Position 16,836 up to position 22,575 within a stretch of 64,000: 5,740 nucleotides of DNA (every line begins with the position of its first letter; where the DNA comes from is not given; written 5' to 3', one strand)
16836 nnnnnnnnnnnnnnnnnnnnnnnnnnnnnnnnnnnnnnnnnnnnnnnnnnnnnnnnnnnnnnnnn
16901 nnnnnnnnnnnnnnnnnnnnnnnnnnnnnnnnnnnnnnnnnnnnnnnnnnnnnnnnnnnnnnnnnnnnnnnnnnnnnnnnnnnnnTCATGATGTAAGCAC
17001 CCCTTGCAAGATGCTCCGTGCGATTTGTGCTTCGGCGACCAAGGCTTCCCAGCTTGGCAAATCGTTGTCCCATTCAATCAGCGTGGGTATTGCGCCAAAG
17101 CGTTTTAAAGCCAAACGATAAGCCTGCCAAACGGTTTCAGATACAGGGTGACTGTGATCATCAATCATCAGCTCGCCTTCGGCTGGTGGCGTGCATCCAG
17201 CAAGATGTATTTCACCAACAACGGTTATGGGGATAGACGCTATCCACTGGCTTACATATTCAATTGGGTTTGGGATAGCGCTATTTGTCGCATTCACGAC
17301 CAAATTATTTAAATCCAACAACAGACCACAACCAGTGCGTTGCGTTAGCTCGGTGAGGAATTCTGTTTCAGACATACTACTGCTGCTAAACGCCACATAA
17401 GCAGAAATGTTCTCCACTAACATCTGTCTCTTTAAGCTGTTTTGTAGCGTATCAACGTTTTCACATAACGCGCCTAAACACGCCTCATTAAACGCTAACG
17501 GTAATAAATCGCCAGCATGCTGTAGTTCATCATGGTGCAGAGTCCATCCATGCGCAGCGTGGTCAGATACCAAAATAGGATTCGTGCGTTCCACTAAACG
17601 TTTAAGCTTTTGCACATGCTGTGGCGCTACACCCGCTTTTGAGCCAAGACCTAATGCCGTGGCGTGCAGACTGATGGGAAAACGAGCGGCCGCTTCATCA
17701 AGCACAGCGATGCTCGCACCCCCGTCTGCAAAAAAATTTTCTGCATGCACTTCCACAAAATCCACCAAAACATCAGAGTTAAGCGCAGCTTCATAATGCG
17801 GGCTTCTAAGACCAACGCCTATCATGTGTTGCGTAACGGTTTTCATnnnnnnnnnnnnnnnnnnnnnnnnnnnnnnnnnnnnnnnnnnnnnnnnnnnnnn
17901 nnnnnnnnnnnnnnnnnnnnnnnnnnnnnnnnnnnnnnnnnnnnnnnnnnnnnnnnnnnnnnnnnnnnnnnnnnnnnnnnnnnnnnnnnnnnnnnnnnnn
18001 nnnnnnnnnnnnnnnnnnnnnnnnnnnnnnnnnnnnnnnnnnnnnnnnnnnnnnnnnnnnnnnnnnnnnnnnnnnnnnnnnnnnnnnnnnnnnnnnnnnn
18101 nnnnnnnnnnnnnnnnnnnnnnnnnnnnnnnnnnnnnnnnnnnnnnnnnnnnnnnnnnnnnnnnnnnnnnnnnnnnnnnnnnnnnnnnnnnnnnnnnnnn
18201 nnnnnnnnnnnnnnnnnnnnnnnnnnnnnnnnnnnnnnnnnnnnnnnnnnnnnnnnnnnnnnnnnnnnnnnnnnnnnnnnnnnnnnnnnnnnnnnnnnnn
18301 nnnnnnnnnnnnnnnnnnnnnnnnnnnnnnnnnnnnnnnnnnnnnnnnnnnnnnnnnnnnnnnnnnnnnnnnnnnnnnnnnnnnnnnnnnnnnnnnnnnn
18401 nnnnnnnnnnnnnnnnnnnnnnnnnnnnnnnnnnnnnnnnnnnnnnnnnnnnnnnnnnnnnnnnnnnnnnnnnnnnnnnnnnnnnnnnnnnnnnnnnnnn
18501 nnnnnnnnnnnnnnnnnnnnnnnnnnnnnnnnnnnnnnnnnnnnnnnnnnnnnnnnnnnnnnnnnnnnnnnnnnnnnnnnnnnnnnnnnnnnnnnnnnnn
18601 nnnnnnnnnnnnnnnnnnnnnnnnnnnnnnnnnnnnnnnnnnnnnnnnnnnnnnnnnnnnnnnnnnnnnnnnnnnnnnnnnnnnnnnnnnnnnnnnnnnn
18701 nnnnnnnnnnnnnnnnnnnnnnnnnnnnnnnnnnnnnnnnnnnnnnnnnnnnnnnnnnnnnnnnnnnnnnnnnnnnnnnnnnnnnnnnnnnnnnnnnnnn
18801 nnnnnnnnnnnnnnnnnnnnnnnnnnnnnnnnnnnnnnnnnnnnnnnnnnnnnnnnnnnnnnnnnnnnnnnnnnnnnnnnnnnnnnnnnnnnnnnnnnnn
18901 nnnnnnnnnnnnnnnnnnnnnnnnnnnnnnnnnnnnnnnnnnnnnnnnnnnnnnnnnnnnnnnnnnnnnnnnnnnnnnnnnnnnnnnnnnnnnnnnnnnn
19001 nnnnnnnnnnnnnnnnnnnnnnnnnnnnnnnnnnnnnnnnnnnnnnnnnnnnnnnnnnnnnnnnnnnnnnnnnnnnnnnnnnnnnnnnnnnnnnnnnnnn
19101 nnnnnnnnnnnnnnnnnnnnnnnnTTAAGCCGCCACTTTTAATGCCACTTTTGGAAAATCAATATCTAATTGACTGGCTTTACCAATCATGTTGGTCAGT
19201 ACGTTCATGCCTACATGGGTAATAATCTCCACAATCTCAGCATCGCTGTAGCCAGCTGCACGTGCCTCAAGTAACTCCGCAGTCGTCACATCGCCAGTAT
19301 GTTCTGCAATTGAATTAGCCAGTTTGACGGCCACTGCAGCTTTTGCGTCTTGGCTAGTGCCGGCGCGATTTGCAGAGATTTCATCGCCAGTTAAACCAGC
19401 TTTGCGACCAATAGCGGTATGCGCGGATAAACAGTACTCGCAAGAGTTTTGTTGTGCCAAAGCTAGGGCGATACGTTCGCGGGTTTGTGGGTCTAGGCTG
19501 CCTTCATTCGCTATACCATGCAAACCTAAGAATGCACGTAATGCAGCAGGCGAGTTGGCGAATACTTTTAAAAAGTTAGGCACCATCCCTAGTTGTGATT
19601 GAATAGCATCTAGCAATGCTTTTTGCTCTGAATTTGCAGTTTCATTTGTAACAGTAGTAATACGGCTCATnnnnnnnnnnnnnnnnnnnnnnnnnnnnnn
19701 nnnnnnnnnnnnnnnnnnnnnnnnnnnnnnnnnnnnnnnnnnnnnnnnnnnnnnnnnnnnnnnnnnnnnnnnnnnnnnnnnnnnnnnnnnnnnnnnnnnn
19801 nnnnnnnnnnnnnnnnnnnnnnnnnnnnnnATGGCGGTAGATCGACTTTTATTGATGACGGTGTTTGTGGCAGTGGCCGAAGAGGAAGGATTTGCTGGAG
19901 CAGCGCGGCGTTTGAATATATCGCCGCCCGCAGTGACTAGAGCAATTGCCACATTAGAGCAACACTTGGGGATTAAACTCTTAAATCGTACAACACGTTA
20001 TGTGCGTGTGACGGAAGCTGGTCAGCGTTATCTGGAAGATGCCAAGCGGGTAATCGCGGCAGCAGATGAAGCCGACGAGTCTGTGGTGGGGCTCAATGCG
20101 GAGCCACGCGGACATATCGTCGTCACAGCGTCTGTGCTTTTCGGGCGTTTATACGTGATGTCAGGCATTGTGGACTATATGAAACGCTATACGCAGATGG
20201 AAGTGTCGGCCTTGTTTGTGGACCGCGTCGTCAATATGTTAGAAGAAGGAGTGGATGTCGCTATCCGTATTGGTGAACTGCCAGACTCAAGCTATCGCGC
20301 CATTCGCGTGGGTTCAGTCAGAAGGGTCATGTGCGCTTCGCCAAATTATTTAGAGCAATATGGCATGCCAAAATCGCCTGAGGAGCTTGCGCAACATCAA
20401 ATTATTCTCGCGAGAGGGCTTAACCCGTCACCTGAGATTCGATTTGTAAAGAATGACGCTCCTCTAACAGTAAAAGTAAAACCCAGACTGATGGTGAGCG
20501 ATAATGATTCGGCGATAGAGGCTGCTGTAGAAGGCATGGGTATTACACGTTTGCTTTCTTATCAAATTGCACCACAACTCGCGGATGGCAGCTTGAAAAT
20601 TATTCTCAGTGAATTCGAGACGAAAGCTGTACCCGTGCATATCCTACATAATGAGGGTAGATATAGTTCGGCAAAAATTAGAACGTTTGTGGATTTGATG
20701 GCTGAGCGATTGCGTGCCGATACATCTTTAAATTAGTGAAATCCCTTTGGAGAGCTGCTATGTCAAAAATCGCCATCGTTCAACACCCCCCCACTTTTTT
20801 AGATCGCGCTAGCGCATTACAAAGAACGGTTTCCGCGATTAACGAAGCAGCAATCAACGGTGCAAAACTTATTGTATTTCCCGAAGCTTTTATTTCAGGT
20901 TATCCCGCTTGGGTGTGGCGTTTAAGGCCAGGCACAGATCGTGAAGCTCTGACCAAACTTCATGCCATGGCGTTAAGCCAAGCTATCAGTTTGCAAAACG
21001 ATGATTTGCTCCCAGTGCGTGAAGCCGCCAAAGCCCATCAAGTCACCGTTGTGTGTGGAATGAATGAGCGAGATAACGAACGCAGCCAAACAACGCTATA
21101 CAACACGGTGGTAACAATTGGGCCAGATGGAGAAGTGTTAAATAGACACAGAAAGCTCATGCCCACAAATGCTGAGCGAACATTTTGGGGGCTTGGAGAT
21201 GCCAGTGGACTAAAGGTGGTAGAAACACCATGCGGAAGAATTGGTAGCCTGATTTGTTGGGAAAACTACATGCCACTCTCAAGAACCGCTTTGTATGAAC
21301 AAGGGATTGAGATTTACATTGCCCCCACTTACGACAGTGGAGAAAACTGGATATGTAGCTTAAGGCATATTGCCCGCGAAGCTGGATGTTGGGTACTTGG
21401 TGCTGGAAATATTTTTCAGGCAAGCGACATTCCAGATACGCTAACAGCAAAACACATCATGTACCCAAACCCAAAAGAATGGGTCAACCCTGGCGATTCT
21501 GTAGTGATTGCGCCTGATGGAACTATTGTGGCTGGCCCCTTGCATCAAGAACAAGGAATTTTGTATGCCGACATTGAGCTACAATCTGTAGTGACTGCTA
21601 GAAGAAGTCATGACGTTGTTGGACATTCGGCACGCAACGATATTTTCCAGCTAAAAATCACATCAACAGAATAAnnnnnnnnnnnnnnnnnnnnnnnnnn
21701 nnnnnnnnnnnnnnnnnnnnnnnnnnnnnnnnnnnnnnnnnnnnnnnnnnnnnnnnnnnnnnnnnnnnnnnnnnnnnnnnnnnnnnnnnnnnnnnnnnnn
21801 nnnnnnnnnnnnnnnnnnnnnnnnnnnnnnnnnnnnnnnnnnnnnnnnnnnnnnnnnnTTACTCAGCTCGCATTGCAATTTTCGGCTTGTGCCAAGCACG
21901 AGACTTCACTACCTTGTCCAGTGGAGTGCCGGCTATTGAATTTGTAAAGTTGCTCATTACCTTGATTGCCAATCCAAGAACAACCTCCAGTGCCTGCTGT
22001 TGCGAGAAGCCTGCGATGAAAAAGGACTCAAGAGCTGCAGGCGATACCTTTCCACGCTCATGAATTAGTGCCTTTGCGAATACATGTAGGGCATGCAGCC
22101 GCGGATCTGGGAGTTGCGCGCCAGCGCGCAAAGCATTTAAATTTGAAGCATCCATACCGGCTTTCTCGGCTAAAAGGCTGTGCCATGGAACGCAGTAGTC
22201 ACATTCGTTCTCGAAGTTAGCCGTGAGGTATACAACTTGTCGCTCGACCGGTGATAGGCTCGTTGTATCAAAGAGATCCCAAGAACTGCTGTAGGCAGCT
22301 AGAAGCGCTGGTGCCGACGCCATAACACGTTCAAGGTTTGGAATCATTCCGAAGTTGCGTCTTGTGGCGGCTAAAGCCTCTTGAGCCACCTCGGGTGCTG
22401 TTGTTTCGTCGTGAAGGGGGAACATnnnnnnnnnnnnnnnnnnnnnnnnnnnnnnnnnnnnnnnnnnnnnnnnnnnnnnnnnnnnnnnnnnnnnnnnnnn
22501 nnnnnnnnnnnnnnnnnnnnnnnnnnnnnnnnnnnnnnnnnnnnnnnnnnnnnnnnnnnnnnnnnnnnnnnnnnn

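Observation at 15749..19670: MNIO RiPP locus 1: canonical DUF2282-DUF692-DUF2063-DoxX operon with Trx-like, YHS and AhpD-like genes directly upstream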

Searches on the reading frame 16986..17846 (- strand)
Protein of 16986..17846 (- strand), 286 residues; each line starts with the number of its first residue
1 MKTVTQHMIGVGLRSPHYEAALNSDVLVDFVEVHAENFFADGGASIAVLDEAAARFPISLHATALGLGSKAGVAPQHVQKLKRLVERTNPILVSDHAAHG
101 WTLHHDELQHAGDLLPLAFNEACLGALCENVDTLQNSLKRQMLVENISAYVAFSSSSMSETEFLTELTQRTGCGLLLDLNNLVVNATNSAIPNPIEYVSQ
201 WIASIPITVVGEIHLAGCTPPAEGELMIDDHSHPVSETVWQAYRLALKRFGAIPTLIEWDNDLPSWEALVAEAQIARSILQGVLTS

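Call 3: search_protein_families(library=pfam, proteins=[window:16986-17846:-], max_evalue=0.01)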
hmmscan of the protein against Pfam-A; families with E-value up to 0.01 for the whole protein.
window:16986-17846:- (286 aa): 1 family
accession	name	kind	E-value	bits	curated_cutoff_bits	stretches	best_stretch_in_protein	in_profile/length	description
PF05114.20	MbnB_TglH_ChrH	-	7.5e-86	288.1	25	1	9-280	2-262/263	RiPP precursor modification enzyme MbnB/TglH/ChrH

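Call 10: find_related_loci(query=window:16986-17846:-, collection=genome_contigs, flank=6000)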
Query window:16986-17846:- (286 aa) in genome_contigs; peptide patterns used: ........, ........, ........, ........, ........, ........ (x = any residue, [..] = any of these).
600 stretches matched a pattern (row limit reached: there are more); 572 encode a relative of the query (tblastn E <= 1e-3); the best 80 are kept; 80 distinct loci.
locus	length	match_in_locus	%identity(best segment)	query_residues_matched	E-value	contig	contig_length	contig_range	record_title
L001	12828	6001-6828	54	9-284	1e-96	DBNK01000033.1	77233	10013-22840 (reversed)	MAG TPA_asm: Thalassolituus sp. UBA674 UBA674_contig_40601, whole genome shotgun sequence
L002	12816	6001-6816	49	8-279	3e-91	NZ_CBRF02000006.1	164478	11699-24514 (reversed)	Psychromonas sp. SP041, whole genome shotgun sequence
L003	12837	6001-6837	48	8-286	2e-90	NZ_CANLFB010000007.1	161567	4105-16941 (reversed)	Uncultured Psychromonas sp. isolate 2B2-76.fasta NODE_7, whole genome shotgun sequence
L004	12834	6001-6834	51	8-285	3e-90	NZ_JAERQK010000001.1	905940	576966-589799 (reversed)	Motiliproteus sediminis strain HS6 NODE_1_length_905940_cov_39.9963, whole genome shotgun sequence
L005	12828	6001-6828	54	8-283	2e-88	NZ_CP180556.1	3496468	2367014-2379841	Neptuniibacter sp. QD29_5 chromosome, complete genome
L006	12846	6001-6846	52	2-283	3e-87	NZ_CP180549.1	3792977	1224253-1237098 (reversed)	Neptuniibacter sp. QD57_21 chromosome, complete genome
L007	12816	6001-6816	48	9-279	1e-83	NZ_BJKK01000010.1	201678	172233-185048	Alteromonas sp. KUL42 sequence10, whole genome shotgun sequence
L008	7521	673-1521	43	2-279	2e-76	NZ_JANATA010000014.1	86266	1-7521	Opacimonas viscosa strain LMIT007 NODE_14_length_86266_cov_276.122850, whole genome shotgun sequence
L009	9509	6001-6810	49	10-279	3e-76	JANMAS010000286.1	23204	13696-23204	MAG: Burkholderiales bacterium isolate OTE_1_metabat_61 OTE_1_k141_3054850, whole genome shotgun sequence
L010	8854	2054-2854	45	9-281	5e-74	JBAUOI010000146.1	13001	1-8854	MAG: Methyloceanibacter sp. isolate MFD04990_ilm_asm_bin9 k127_55358, whole genome shotgun sequence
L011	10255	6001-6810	44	9-281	3e-73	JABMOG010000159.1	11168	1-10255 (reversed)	MAG: Rhodospirillales bacterium isolate bin.259 k141_3128453, whole genome shotgun sequence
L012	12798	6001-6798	44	10-281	1e-72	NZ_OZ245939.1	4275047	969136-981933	MAG: Hoeflea sp. isolate ca16b8c9-36e6-453e-b725-f16d08fa36cf chromosome 1, complete sequence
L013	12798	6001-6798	43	10-281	2e-71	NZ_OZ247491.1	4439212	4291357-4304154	MAG: Hoeflea sp. isolate 7db74541-cf78-4fb0-a912-ec26e8395d3e chromosome 1, complete sequence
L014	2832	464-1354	45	2-280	1e-71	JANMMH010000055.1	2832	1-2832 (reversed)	MAG: Rubrivivax sp. isolate OTE_58_metabat_536 OTE_58_k141_4436658, whole genome shotgun sequence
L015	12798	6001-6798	43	10-281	4e-71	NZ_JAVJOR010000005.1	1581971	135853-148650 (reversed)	MAG: Hoeflea sp. isolate A1-SPW-27 k141_35535, whole genome shotgun sequence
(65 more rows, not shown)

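Call 16: search_protein_families(library=ncbifam, proteins=[window:16986-17846:-], max_evalue=0.001)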
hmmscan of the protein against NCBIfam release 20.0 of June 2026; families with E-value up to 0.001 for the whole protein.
window:16986-17846:- (286 aa): 5 families
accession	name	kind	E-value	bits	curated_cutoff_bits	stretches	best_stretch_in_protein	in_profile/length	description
NF050167.1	MNIO_BufB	equivalog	9.3e-91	303.8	310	1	9-277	1-262/262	MNIO family bufferin maturase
NF003818.2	PRK05409.1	equivalog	8.4e-51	173.1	360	1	9-277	2-261/264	HvfB family MNIO-type RiPP peptide maturase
NF050151.1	RiPP_MNIO_ApyH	equivalog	2.1e-22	79.6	400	1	6-281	10-281/283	multinuclear non-heme iron-dependent oxidative enzyme ApyH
TIGR04159.2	methbact_MbnB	equivalog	1.6e-14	54.1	325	1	22-250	17-228/261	methanobactin biosynthesis protein MbnB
NF050165.1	MNIO_ChrH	equivalog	6.7e-07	28.7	600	1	77-218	80-211/363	MNIO family chryseobactin maturase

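Call 28: search_solved_structures(query=window:16986-17846:-, max_evalue=0.001, show_alignments=2)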
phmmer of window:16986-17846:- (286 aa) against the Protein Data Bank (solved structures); distinct sequences matched with E-value up to 0.001: 5.
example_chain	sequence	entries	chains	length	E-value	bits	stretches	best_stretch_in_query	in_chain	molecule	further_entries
3bww_A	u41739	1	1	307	5e-29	105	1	22-218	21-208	Protein of unknown function DUF692/COG3220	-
8hci_D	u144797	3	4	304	3.5e-11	46.5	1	24-268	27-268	DUF692 family protein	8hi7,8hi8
7dz9_A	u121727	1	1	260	4.4e-06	29.7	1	28-242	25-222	MbnB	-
7dz9_B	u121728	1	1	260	4.5e-06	29.7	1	28-242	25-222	cpMbnB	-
7tcr_A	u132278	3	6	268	0.00032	23.6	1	28-241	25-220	Methanobactin biosynthesis cassette protein MbnB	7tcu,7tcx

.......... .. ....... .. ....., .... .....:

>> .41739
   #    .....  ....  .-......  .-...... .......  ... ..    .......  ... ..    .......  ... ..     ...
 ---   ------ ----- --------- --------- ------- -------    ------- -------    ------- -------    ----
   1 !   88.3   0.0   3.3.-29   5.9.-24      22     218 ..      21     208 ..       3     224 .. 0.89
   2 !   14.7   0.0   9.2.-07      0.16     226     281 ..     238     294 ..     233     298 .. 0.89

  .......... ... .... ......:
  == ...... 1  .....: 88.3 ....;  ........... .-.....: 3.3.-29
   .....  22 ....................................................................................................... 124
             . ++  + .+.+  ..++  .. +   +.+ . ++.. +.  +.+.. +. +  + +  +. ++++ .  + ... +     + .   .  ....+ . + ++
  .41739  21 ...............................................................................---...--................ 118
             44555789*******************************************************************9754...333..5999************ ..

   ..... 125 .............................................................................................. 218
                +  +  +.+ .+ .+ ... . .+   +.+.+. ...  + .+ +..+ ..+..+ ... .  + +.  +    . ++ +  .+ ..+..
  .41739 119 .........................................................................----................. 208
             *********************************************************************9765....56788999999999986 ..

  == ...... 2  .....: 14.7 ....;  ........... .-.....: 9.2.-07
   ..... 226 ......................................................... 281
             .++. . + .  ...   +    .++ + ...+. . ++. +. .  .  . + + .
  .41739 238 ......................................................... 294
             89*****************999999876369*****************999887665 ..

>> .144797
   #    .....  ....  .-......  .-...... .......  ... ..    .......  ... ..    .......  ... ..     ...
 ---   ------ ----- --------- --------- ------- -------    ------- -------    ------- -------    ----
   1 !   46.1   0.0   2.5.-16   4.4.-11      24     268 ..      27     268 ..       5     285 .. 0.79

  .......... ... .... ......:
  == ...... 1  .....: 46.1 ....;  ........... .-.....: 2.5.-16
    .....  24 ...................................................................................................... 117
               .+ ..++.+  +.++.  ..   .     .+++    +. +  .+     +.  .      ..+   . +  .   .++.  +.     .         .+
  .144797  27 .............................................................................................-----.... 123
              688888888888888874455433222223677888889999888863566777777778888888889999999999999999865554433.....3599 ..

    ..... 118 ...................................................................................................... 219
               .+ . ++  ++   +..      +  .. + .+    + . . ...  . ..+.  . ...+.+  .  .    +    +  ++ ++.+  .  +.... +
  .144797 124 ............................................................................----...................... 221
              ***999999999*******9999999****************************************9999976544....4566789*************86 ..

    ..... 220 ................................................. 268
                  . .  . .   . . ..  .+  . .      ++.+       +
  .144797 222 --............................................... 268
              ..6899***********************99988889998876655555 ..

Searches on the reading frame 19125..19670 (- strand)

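Call 3: search_protein_families(library=pfam, proteins=[window:19125-19670:-], max_evalue=0.01)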
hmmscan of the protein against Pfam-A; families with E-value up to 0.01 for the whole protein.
window:19125-19670:- (181 aa): 1 family
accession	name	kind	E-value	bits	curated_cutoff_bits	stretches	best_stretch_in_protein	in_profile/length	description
PF02627.25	CMD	-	2.6e-17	63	23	1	41-117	1-81/84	Carboxymuconolactone decarboxylase family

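Call 16: search_protein_families(library=ncbifam, proteins=[window:19125-19670:-], max_evalue=0.001)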
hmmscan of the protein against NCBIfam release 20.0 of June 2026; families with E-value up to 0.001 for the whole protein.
window:19125-19670:- (181 aa): 8 families
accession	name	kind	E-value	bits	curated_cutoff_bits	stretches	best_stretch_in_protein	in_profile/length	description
TIGR01926.1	peroxid_rel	subfamily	6.1e-24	84.8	81.8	1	2-162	1-167/178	peroxidase-related enzyme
TIGR00778.1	ahpD_dom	domain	3.9e-17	61.5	27.8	1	57-104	1-48/51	alkylhydroperoxidase AhpD family core domain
NF053654.1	GroundWater_YciW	equivalog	2.2e-11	43.8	310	1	1-152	1-155/179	YciW-related (seleno)protein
TIGR04030.1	perox_Avi_7169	hypoth_equivalog_domain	6.3e-07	29.6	233.15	1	34-153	43-169/185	alkylhydroperoxidase domain protein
NF041047.1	GSU3128_fam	equivalog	8.2e-07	29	110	1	57-99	15-57/84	GSU3128 family (seleno)protein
NF041238.1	AhpD_rel_CFYUT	equivalog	3.3e-06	26.6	175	0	18-101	174-261/357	alkylhydroperoxidase-related (seleno)protein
TIGR04169.1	perox_w_seleSAM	hypoth_equivalog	3.4e-05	23.9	120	1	35-99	14-79/109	arsenosugar biosynthesis-associated peroxidase-like protein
TIGR00777.1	ahpD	subfamily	0.00067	19.5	191.95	0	42-101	96-154/177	alkylhydroperoxidase, AhpD family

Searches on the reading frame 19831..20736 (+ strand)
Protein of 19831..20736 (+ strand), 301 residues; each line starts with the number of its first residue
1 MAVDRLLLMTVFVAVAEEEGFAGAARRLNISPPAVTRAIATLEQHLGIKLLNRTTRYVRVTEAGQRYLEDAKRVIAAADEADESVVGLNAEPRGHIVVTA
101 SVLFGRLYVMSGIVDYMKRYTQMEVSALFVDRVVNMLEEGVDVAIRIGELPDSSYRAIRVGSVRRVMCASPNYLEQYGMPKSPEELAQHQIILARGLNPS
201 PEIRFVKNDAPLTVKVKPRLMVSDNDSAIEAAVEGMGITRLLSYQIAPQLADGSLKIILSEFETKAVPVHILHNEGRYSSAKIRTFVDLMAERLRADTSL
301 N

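Call 3: search_protein_families(library=pfam, proteins=[window:19831-20736:+], max_evalue=0.01)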
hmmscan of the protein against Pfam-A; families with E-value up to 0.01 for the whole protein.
window:19831-20736:+ (301 aa): 4 families
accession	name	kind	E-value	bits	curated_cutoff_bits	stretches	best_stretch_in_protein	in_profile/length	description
PF03466.25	LysR_substrate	-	1.5e-34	119.7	28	1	90-294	2-208/209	LysR substrate binding domain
PF00126.33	HTH_1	-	1.5e-21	76.5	26.6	1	8-65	3-60/60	Bacterial regulatory helix-turn-helix protein, lysR family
PF25213.1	HVO_A0261_N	-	0.0055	17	35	0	26-81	32-84/86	HVO_A0261 N-terminal domain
PF01047.28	MarR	-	0.0087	16.4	24.6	0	25-45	24-44/59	MarR family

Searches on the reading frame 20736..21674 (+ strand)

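Call 3: search_protein_families(library=pfam, proteins=[window:20736-21674:+], max_evalue=0.01)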
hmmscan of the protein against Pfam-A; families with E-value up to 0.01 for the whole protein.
window:20736-21674:+ (312 aa): 1 family
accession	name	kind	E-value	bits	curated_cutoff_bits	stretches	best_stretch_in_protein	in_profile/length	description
PF00795.27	CN_hydrolase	-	3.9e-52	177.6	23.2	1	11-290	1-256/256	Carbon-nitrogen hydrolase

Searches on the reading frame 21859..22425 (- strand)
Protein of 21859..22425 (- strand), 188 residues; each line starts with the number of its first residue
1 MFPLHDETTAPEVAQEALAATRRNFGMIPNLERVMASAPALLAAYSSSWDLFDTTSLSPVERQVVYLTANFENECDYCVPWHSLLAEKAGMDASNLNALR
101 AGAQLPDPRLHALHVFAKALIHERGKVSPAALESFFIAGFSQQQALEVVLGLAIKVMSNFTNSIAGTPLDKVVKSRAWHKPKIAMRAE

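Call 3: search_protein_families(library=pfam, proteins=[window:21859-22425:-], max_evalue=0.01)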
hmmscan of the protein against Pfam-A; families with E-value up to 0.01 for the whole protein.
window:21859-22425:- (188 aa): 1 family
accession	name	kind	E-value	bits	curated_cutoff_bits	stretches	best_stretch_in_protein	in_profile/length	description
PF02627.25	CMD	-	2.7e-07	30.9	23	1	48-104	11-67/84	Carboxymuconolactone decarboxylase family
